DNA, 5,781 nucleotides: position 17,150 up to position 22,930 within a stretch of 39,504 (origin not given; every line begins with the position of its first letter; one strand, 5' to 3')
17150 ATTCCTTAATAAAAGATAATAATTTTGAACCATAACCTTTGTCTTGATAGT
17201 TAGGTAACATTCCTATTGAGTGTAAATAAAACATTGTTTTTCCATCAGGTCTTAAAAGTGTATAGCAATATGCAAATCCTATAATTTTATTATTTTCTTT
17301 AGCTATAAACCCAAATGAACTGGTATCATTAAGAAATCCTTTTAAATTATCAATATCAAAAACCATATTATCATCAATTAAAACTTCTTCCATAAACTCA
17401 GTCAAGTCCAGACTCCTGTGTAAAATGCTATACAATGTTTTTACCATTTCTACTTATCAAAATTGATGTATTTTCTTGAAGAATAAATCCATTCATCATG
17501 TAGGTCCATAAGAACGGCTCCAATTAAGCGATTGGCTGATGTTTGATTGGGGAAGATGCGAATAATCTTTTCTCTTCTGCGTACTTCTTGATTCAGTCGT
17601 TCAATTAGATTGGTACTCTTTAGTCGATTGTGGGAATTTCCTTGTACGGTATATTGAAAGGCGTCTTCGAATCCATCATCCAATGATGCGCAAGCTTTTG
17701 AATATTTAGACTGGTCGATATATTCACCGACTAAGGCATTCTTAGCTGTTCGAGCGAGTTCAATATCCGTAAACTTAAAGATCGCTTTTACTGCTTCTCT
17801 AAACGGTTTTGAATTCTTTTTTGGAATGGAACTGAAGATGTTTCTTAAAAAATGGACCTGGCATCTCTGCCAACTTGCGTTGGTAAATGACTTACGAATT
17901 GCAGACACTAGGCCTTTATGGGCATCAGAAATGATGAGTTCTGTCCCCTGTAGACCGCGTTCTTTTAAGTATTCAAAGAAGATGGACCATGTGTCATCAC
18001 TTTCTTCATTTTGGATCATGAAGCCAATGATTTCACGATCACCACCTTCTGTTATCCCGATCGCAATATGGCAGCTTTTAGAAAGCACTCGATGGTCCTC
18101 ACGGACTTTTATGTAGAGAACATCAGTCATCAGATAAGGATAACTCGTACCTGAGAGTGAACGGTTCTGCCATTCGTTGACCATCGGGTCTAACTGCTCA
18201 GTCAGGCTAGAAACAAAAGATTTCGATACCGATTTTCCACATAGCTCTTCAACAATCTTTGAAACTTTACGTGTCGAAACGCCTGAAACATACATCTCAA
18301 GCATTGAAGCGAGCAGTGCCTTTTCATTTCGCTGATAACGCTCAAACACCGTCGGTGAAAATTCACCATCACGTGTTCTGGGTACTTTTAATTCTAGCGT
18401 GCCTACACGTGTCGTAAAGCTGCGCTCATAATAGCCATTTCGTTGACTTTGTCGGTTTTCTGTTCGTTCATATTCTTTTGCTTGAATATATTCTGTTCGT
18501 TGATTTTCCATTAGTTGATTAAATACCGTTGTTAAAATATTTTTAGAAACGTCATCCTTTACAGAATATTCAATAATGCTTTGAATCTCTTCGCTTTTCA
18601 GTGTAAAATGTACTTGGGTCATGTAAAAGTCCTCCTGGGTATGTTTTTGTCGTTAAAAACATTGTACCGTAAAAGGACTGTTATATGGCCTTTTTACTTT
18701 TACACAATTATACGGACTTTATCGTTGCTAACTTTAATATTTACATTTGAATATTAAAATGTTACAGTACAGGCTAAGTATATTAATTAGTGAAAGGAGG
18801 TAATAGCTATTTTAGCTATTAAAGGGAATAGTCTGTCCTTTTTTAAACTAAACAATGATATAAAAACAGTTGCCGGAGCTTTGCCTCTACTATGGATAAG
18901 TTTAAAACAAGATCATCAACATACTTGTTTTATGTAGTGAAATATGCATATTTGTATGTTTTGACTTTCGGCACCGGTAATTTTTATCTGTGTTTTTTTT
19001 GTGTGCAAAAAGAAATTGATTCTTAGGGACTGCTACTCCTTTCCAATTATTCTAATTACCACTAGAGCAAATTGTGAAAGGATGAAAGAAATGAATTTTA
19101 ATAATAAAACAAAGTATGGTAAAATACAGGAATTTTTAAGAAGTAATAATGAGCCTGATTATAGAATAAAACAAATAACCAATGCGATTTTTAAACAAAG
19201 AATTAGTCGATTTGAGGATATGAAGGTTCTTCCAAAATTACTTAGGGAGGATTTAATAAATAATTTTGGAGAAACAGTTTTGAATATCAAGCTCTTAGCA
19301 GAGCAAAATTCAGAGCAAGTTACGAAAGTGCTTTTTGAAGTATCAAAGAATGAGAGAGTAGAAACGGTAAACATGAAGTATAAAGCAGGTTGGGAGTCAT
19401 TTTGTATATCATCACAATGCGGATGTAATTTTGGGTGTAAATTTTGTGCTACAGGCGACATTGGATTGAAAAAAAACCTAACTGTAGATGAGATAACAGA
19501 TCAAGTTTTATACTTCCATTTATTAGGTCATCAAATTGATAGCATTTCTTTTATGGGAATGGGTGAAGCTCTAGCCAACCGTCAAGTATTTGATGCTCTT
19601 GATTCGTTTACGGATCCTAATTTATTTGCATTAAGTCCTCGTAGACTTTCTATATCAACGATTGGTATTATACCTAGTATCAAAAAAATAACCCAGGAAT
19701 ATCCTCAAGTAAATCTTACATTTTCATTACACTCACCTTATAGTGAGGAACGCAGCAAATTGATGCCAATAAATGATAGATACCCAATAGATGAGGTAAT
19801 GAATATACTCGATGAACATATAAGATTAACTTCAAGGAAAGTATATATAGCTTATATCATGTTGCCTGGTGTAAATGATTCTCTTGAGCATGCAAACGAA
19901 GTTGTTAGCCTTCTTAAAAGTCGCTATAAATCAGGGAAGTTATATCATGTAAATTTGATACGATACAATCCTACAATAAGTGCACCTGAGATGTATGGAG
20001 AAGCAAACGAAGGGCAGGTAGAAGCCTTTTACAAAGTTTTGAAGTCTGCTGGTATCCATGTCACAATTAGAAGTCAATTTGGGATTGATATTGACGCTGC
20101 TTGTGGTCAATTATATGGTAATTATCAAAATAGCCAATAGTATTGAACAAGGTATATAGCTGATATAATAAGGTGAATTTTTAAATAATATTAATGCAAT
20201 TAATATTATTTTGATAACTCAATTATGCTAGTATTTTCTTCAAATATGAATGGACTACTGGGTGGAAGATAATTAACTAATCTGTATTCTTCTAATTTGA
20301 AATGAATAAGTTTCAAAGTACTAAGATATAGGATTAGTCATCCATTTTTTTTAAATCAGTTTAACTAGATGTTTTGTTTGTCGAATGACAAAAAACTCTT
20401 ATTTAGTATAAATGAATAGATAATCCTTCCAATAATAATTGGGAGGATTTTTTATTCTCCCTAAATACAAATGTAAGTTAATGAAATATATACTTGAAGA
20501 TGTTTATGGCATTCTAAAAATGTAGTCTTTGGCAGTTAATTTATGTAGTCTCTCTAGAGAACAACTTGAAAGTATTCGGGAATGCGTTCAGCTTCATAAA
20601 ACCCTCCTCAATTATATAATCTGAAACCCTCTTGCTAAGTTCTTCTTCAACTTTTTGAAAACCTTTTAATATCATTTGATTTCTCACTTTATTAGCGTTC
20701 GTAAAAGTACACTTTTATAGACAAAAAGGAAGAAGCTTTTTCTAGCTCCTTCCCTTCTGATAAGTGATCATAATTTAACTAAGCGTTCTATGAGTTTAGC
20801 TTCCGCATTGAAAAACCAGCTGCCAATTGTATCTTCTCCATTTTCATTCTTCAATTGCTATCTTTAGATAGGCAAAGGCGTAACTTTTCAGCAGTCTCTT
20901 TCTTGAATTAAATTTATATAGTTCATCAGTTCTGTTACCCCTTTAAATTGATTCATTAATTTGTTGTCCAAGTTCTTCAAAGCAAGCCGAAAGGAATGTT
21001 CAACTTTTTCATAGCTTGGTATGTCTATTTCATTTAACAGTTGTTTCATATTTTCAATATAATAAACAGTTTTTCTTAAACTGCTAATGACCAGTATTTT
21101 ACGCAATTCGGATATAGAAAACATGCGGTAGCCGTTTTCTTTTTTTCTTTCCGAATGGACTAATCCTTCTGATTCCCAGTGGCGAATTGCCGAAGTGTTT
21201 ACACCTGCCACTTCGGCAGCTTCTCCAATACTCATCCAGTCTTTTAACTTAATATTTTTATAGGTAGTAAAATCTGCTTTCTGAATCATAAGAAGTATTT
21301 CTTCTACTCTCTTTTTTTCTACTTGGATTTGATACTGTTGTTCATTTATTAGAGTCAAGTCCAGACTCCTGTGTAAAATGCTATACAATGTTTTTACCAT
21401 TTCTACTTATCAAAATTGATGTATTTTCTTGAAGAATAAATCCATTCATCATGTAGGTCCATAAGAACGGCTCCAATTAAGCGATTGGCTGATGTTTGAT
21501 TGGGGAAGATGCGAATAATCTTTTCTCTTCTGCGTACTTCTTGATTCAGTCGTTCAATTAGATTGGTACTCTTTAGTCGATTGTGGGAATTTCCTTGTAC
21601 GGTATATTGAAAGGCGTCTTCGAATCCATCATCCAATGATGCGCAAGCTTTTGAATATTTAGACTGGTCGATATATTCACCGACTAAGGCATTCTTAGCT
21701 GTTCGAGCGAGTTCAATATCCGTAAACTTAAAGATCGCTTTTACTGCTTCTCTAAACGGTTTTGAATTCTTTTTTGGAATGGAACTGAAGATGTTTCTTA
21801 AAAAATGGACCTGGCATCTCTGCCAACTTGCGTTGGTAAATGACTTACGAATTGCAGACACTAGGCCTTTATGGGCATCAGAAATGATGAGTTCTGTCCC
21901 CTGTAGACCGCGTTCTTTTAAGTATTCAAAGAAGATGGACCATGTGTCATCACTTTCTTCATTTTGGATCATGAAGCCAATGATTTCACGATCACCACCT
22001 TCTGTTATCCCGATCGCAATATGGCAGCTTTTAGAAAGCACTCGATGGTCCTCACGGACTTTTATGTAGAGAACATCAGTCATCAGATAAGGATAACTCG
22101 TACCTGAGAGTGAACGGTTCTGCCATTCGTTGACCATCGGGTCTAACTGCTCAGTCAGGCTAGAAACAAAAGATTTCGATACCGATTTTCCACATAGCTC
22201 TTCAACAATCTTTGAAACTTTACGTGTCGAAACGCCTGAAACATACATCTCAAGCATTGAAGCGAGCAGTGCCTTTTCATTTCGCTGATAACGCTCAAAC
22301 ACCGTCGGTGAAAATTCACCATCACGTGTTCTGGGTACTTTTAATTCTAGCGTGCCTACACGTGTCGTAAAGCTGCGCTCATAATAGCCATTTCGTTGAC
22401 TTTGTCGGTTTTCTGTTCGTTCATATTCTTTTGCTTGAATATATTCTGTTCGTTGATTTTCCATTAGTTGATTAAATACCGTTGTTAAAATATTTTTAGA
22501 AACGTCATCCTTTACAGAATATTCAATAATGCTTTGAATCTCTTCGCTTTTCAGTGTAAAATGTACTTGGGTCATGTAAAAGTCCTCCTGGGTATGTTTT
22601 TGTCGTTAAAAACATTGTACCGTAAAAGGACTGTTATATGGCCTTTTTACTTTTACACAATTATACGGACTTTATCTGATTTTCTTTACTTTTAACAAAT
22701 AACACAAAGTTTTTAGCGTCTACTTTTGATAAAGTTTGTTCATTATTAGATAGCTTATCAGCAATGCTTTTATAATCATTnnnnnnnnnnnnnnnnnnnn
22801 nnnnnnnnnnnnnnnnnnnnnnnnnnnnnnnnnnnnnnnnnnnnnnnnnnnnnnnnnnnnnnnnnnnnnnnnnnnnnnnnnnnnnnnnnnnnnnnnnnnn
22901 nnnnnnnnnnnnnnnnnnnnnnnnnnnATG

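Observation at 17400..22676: cfr lies between two apparently identical, directly repeated IS256 variant copies, while the Tn4001 left IS256 is a different allele: signature of an IS256-mediated translocatable cfr unit grafted onto Tn4001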

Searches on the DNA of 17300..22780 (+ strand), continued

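Call 85: get_annotated_region(hit=H194, flank=6000)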
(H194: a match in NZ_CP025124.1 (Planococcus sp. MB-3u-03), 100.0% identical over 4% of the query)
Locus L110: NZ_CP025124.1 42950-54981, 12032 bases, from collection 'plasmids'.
description: Planococcus sp. MB-3u-03 plasmid unnamed1, complete sequence
organism: Planococcus sp. MB-3u-03 (NCBI taxid 2058136)
taxonomy: Bacteria; Bacillota; Bacilli; Bacillales; Planococcaceae; Planococcus; Planococcus sp. MB-3u-03
host: -; source: -; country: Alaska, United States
typing (MOB-suite, as given by PLSDB): non-mobilizable
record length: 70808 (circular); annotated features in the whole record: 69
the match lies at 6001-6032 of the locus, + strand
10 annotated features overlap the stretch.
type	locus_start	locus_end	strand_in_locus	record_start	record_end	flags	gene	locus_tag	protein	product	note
CDS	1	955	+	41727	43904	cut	-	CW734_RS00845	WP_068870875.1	heavy metal translocating P-type ATPase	-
CDS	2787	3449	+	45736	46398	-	-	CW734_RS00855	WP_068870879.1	class I SAM-dependent methyltransferase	-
CDS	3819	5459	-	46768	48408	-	merA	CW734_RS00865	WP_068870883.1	mercury(II) reductase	-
CDS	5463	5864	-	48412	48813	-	merR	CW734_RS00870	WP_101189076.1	Hg(II)-responsive transcriptional regulator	-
CDS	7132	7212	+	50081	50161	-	-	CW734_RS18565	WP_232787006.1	hypothetical protein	-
CDS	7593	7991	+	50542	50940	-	-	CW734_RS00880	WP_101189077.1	hypothetical protein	-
CDS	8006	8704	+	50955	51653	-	-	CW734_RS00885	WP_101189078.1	DNA adenine methylase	GO:0032775 - DNA methylation on adenine [Evidence IEA]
CDS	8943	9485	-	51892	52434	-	-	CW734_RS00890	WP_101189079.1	recombinase family protein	GO:0006310 - DNA recombination [Evidence IEA]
CDS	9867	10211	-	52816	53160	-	-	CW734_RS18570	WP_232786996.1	hypothetical protein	-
CDS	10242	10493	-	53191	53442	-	-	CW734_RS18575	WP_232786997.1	M3 family metallopeptidase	GO:0006508 - proteolysis [Evidence IEA]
